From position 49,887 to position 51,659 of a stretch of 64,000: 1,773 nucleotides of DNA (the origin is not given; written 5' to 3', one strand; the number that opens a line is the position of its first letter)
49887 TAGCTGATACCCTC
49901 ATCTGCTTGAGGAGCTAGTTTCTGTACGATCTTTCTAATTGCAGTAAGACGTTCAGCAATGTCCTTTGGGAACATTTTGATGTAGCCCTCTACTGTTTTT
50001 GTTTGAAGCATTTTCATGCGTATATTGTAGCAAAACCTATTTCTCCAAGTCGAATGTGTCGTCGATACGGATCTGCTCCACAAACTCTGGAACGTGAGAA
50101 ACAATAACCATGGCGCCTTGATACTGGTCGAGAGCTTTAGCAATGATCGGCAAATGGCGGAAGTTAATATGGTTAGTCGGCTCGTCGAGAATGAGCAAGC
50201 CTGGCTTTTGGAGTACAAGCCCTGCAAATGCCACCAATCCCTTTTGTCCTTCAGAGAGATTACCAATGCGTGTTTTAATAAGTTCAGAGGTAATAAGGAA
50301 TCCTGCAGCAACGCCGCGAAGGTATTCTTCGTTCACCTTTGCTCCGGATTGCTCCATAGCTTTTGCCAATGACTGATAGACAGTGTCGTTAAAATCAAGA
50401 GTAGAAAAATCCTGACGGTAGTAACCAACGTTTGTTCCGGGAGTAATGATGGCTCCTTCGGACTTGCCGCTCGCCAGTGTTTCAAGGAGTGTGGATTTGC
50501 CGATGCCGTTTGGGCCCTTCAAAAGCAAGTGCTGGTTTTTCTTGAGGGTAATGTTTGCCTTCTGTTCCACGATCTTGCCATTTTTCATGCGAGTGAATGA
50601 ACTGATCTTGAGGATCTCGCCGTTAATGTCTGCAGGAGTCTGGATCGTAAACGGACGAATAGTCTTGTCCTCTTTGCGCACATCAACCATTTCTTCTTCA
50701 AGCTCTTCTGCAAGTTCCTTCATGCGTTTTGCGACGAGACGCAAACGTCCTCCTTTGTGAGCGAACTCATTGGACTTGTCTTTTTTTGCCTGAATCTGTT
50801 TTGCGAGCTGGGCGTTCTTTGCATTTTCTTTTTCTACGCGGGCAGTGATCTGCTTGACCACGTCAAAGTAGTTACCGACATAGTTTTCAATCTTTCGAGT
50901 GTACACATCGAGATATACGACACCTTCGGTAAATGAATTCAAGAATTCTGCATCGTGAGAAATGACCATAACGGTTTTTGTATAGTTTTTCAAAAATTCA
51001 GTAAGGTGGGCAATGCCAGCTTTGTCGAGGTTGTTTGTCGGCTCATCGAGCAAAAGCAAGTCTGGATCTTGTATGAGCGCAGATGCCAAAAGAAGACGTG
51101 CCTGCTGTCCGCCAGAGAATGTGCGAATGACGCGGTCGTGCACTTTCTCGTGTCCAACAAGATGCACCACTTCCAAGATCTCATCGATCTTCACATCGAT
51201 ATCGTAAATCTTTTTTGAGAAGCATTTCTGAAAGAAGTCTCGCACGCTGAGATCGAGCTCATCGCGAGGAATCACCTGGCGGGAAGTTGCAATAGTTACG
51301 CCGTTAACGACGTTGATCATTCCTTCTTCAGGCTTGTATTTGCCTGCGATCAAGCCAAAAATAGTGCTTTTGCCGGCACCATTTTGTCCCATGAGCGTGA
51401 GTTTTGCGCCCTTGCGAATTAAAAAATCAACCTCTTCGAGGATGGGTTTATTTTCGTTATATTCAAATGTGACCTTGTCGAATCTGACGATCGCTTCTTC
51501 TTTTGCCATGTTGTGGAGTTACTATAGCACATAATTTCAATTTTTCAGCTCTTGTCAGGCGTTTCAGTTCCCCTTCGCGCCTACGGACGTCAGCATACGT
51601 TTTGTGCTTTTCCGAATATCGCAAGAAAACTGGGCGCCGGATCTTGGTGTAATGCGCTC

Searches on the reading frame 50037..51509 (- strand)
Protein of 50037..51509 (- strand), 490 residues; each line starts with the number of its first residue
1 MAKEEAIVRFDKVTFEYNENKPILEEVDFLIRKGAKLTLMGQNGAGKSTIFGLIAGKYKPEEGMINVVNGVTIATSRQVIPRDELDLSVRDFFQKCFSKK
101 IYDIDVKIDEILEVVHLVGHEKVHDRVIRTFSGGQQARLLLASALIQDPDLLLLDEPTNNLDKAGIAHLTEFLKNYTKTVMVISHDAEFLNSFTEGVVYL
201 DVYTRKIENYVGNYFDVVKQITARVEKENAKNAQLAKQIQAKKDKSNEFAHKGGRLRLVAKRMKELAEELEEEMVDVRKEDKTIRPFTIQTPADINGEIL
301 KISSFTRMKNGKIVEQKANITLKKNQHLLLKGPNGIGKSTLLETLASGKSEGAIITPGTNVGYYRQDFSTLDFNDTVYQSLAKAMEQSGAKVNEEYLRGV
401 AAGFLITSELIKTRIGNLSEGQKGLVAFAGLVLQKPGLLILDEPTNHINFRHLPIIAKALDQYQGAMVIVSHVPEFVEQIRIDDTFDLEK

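Call 66: search_protein_families(library=pfam, proteins=[window:50037-51509:-], max_evalue=0.00001)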
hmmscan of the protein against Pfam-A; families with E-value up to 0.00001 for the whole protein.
window:50037-51509:- (490 aa): 7 families
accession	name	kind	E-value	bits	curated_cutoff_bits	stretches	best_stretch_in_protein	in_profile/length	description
PF00005.33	ABC_tran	-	2e-45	155.2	25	2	24-159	1-137/137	ABC transporter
PF13304.12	AAA_21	-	7.8e-21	75.9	27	2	101-191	210-304/304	AAA domain, putative AbiEii toxin, Type IV TA system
PF02463.25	SMC_N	-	2.7e-10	40.5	40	0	104-193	113-205/220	RecF/RecN/SMC N terminal domain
PF13555.12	AAA_29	-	1.4e-07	31.5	27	0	318-344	15-41/61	P-loop containing region of AAA domain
PF20720.3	nSTAND3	-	2.5e-07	31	27.2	0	316-347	8-39/155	Novel STAND NTPase 3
PF03193.22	RsgA_GTPase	-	4.2e-07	30.4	30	0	321-348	103-129/174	RsgA GTPase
PF13191.12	AAA_16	-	4.5e-06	27.7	32.6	0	326-399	25-100/167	AAA ATPase domain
